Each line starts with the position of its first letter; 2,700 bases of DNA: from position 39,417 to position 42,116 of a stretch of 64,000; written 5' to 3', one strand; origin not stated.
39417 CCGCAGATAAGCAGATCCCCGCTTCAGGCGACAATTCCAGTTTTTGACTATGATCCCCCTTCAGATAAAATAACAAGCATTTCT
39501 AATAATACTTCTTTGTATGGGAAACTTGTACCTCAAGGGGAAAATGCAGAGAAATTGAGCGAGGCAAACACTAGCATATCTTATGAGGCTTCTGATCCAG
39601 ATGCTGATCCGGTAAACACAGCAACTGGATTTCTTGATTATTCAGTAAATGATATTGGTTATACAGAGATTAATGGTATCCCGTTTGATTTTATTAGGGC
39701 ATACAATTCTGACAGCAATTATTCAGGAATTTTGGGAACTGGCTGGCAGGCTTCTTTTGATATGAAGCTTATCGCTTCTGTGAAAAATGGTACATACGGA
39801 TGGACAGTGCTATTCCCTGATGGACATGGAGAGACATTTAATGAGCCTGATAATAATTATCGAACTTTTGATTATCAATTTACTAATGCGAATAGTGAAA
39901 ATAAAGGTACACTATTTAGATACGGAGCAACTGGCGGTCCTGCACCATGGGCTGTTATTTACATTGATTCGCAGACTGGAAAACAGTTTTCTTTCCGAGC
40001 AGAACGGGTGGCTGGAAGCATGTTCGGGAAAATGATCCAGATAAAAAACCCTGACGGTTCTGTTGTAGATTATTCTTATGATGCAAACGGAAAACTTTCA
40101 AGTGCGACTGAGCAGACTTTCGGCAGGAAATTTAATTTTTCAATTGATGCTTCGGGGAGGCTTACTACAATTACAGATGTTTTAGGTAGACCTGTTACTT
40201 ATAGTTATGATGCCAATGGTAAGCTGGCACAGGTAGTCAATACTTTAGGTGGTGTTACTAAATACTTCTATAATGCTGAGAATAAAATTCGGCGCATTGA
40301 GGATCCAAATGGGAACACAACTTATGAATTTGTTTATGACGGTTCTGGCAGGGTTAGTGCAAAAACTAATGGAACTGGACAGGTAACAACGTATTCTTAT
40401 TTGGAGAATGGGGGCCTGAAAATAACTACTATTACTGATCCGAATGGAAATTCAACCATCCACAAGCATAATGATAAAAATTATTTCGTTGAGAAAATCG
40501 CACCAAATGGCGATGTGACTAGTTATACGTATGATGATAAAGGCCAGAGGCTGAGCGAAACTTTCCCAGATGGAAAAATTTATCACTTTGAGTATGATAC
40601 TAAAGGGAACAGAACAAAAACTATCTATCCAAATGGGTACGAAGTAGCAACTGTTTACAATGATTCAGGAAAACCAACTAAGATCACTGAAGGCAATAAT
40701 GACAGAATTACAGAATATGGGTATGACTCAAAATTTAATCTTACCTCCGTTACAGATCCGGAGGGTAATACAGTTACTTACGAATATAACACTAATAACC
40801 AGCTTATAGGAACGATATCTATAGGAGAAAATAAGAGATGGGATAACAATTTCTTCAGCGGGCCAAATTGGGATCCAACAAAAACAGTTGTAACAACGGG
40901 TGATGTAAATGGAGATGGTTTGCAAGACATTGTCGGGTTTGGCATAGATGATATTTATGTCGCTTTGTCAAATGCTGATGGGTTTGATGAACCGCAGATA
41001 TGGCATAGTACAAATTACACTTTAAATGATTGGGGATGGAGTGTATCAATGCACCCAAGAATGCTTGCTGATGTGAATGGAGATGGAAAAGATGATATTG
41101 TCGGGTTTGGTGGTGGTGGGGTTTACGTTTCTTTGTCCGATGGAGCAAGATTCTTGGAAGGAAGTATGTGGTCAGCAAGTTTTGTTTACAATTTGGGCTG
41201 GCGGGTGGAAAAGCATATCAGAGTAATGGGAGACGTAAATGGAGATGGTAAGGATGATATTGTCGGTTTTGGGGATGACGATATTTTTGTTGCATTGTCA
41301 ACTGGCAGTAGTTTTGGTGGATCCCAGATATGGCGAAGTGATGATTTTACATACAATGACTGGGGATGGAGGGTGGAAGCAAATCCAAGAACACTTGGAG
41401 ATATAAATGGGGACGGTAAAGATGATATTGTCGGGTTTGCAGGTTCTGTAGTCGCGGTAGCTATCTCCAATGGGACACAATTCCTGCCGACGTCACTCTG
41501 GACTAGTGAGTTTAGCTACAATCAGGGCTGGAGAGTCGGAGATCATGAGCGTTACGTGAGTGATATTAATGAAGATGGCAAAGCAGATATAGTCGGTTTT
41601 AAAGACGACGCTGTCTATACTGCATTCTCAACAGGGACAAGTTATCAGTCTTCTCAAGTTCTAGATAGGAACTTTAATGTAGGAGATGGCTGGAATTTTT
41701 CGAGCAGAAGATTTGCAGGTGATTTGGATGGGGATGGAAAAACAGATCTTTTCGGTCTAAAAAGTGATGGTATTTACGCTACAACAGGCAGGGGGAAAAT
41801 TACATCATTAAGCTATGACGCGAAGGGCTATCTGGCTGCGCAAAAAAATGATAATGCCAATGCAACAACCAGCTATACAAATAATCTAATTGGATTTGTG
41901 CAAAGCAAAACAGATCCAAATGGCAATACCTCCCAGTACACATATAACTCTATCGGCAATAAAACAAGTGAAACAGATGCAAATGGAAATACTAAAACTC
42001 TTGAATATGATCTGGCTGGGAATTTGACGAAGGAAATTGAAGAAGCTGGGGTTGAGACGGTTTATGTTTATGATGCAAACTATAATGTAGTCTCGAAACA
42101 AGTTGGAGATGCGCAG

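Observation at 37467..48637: A 3589-aa Rhs-type polymorphic toxin with an N-terminal S8 subtilase and FG-GAP repeats, plus a downstream immunity-position ORF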

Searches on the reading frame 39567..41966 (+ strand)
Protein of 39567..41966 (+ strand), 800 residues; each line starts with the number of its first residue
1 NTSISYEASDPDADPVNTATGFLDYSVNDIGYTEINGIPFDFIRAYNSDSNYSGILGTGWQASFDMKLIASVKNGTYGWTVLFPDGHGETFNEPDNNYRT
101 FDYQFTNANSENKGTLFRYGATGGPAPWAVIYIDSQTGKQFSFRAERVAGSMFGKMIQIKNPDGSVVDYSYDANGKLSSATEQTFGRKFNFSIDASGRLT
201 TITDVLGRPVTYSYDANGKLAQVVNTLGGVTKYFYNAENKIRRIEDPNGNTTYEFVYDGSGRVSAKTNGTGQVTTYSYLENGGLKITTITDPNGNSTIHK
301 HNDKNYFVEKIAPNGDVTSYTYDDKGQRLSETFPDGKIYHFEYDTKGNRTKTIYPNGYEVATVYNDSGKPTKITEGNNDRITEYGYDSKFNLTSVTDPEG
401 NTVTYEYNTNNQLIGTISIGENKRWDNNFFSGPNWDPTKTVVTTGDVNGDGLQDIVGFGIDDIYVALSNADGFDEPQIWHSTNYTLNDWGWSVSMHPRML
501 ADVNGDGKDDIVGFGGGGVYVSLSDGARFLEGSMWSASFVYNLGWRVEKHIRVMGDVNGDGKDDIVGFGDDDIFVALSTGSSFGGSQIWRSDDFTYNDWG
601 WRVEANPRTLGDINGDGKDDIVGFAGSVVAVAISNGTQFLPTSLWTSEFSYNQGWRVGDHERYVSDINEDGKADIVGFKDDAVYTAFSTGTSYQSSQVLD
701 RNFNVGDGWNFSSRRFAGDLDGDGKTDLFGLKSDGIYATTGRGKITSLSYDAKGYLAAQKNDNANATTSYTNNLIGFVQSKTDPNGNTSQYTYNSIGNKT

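Call 76: search_solved_structures(query=window:39567-41966:+, max_evalue=0.001, show_alignments=0)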
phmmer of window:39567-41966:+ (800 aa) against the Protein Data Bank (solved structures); distinct sequences matched with E-value up to 0.001: 21.
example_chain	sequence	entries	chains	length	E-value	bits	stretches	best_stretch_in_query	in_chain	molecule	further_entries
4up4_A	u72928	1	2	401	4.2e-76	260.1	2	445-666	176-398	LECTIN PVL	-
2bwm_A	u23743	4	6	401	4.8e-76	259.9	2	445-666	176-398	PSATHYRELLA VELUTINA LECTIN PVL | PSATHYRELLA VELUTINA LECTIN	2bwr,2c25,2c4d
5mb4_A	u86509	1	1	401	9e-73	249.1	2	444-666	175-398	GlcNAc specific lectin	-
4tqj_A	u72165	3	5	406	2.2e-66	228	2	449-690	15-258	Lectin 2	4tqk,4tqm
8h8a_A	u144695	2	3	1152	1.7e-36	129.1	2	8-425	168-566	Putative Rhs-family protein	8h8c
8h8b_A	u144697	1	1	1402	2.3e-35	125.3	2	8-425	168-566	Putative Rhs-family protein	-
7q97_A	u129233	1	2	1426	6.8e-34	120.5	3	162-350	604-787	Rhs family protein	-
8qjd_A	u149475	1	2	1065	1.5e-33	119.4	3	197-413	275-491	Salmonella bongori Rhs core domain (residues 360-1420)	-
8qjb_A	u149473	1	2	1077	1.6e-33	119.3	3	197-413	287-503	T6SS-associated Rhs core domain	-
7pq5_L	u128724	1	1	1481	7.9e-33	117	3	194-418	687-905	Tre23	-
8qjc_A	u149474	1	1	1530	1.3e-32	116.2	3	197-412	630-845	T6SS-associated Rhs core and toxin domain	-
8uxt_A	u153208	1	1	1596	2.4e-25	92.2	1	169-413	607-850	Tse15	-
8uy4_A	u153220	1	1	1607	2.7e-25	92.1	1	169-413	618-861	Tse15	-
8qja_A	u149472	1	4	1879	3.7e-20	75.1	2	154-351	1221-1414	Putative type VI secretion system YD repeat-containing Rhs element Vgr protein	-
8cp6_B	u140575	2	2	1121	1.6e-19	73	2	153-358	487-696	Toxin protein Tse5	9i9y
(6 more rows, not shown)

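Call 90: predict_structure(alignment_id=A7)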
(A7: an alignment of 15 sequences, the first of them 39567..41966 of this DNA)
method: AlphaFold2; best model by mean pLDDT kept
length: 800 residues; sequences in the alignment: 15
mean_pLDDT: 76.0   pTM: 0.51
mean pLDDT of the five models: 76.0, 74.3, 74.3, 74.0, 72.1
residues with pLDDT >= 90: 197; 70-90: 348; 50-70: 169; < 50: 86
segments of 3 or more residues with pLDDT < 50: 1-13, 48-51, 122-125, 426-439, 485-488, 493-495, 595-604, 650-657, 701-711, 740-746
pLDDT, mean of each block of 10 residues (from residue 1): 30 67 78 61 60 59 74 75 77 66 72 80 60 87 79 85 84 87 83 87 87 88 90 89 91 92 92 95 94 95 90 96 89 96 90 94 91 87 91 92 83 75 51 39 83 81 78 72 49 62 92 80 89 77 55 86 85 85 84 50 62 90 75 89 66 46 78 78 76 72 44 66 71 54 47 61 62 64 78 67
secondary structure, 60 per line:
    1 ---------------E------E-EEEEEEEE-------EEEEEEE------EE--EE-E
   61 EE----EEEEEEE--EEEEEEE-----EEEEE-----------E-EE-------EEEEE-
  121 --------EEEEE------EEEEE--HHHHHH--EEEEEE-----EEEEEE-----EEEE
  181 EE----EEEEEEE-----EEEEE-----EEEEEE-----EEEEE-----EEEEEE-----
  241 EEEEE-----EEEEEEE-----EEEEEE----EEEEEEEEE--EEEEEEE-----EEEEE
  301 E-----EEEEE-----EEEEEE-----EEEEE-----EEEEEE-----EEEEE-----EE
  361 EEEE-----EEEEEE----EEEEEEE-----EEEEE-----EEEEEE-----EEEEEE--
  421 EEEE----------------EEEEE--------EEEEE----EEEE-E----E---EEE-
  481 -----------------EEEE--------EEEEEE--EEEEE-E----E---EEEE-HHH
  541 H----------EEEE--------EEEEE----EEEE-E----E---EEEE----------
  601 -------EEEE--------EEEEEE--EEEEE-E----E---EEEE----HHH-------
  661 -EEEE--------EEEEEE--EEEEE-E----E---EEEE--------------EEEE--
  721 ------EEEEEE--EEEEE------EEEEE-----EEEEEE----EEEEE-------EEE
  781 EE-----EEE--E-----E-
elements in order (helices of 4 or more, strands of 3 or more residues): E25-32 E40-46 E60-62 E67-73 E76-82 E88-92 E115-119 E129-133 E140-144 H147-152 E155-160 E166-171 E177-182 E187-193 E199-203 E209-214 E220-224 E230-235 E241-245 E251-257 E263-268 E273-281 E284-290 E296-301 E307-311 E317-322 E328-332 E338-343 E349-353 E359-364 E370-375 E380-386 E392-396 E402-407 E413-418 E421-424 E441-445 E454-458 E463-466 E477-479 E498-501 E510-515 E518-522 E533-536 H538-541 E552-555 E564-568 E573-576 E587-590 E608-611 E620-625 E628-632 E643-646 E662-665 E674-679 E682-686 E697-700 E715-718 E727-732 E735-739 E746-750 E756-761 E766-770 E778-782 E788-790

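Call 92: fold_search(model_id=the predicted structure, library=pdb)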
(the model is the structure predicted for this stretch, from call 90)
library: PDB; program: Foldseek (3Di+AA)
matches with E <= 10: 1094; with E <= 0.001: 266
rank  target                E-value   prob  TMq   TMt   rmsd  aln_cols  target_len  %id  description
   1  7q97_A                5.8e-27  1.00  0.32  0.25  28.6      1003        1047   13  Structure of the bacterial type VI secretion system effector RhsA. (released 2021-12-22)
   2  8qjd_B                2.0e-26  1.00  0.27  0.22  24.1      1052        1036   12  T6SS-linked Rhs repeat protein - Salmonella bongori Rhs-core domain (released 2024-09-25)
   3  8qjc                  1.5e-25  1.00  0.31  0.24  22.9      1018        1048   12  T6SS-linked Rhs repeat protein - Salmonella bongori Rhs-core domain with toxin domain (released 2024-09-25)
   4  8qjb_A                1.9e-25  1.00  0.31  0.24  22.8      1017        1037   12  T6SS-linked Rhs repeat protein - Salmonella bongori Rhs-core domain extended N-terminus (released 2024-09-25)
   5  7pq5                  3.3e-25  1.00  0.36  0.28  28.0       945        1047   16  Photorhabdus laumondii T6SS-associated Rhs protein carrying the Tre23 toxin domain (released 2021-12-01)
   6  8qja_A                3.3e-25  1.00  0.23  0.19  28.4      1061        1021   12  T6SS-linked Rhs repeat protein - Advenella mimigardefordensis VgrG-Rhs core (released 2024-09-25)
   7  8qja_B                3.3e-25  1.00  0.23  0.19  28.7      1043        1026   12  T6SS-linked Rhs repeat protein - Advenella mimigardefordensis VgrG-Rhs core (released 2024-09-25)
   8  8qja_C                4.5e-25  1.00  0.30  0.25  26.1      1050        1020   13  T6SS-linked Rhs repeat protein - Advenella mimigardefordensis VgrG-Rhs core (released 2024-09-25)
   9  8qja_D                1.6e-24  1.00  0.42  0.34  26.2       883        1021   14  T6SS-linked Rhs repeat protein - Advenella mimigardefordensis VgrG-Rhs core (released 2024-09-25)
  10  8h8b                  3.8e-24  1.00  0.40  0.32  28.6       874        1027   16  Type VI secretion system effector RhsP in its pre-autoproteolysis and monomeric form (released 2023-01-18)
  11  8cp6_B                2.3e-23  1.00  0.30  0.23  28.6       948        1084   15  Type six secretion system exported effector 5 (Tse5) (released 2023-12-06)
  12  8uxt                  1.1e-22  1.00  0.28  0.17  21.9       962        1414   12  Acinetobacter baumannii Tse15 Rhs effector, toxin cleavage mutant (D1369N, D1391N) (released 2024-10-09)
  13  8uy4_A                2.9e-22  1.00  0.34  0.22  23.6       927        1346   13  Acinetobacter baumannii Tse15 Rhs effector (released 2024-10-09)
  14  9ifo_A                1.5e-21  1.00  0.23  0.14  30.9      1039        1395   13  Structure of Teneurin-Like Protein (TLP) (released 2026-03-11)
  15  2bwr_A                1.1e-19  1.00  0.32  0.60   4.7       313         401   35  Crystal Structure of Psathyrella Velutina Lectin at 1.5A Resolution (released 2006-01-23)
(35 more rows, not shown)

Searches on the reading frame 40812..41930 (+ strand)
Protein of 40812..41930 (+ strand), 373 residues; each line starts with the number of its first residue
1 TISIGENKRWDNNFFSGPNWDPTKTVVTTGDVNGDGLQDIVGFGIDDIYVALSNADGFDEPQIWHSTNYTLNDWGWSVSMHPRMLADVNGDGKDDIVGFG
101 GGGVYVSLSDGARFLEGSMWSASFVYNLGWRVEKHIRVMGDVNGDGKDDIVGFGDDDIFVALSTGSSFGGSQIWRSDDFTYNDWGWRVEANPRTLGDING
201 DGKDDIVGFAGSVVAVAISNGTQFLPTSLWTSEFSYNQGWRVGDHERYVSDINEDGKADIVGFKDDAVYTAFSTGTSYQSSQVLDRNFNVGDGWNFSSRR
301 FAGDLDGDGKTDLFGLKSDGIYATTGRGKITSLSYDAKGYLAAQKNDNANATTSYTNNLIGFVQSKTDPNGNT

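Call 77: search_solved_structures(query=window:40812-41930:+, max_evalue=1e-10, show_alignments=2)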
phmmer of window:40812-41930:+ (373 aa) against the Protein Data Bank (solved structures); distinct sequences matched with E-value up to 1e-10: 4.
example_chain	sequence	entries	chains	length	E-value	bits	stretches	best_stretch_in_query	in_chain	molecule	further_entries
4up4_A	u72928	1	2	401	1.7e-77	264.2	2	30-251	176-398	LECTIN PVL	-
2bwm_A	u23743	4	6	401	2.6e-77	263.6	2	30-251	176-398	PSATHYRELLA VELUTINA LECTIN PVL | PSATHYRELLA VELUTINA LECTIN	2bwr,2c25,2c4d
5mb4_A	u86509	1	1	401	4e-68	233.3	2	30-251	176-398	GlcNAc specific lectin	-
4tqj_A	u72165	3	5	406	8.3e-68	232.3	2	34-276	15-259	Lectin 2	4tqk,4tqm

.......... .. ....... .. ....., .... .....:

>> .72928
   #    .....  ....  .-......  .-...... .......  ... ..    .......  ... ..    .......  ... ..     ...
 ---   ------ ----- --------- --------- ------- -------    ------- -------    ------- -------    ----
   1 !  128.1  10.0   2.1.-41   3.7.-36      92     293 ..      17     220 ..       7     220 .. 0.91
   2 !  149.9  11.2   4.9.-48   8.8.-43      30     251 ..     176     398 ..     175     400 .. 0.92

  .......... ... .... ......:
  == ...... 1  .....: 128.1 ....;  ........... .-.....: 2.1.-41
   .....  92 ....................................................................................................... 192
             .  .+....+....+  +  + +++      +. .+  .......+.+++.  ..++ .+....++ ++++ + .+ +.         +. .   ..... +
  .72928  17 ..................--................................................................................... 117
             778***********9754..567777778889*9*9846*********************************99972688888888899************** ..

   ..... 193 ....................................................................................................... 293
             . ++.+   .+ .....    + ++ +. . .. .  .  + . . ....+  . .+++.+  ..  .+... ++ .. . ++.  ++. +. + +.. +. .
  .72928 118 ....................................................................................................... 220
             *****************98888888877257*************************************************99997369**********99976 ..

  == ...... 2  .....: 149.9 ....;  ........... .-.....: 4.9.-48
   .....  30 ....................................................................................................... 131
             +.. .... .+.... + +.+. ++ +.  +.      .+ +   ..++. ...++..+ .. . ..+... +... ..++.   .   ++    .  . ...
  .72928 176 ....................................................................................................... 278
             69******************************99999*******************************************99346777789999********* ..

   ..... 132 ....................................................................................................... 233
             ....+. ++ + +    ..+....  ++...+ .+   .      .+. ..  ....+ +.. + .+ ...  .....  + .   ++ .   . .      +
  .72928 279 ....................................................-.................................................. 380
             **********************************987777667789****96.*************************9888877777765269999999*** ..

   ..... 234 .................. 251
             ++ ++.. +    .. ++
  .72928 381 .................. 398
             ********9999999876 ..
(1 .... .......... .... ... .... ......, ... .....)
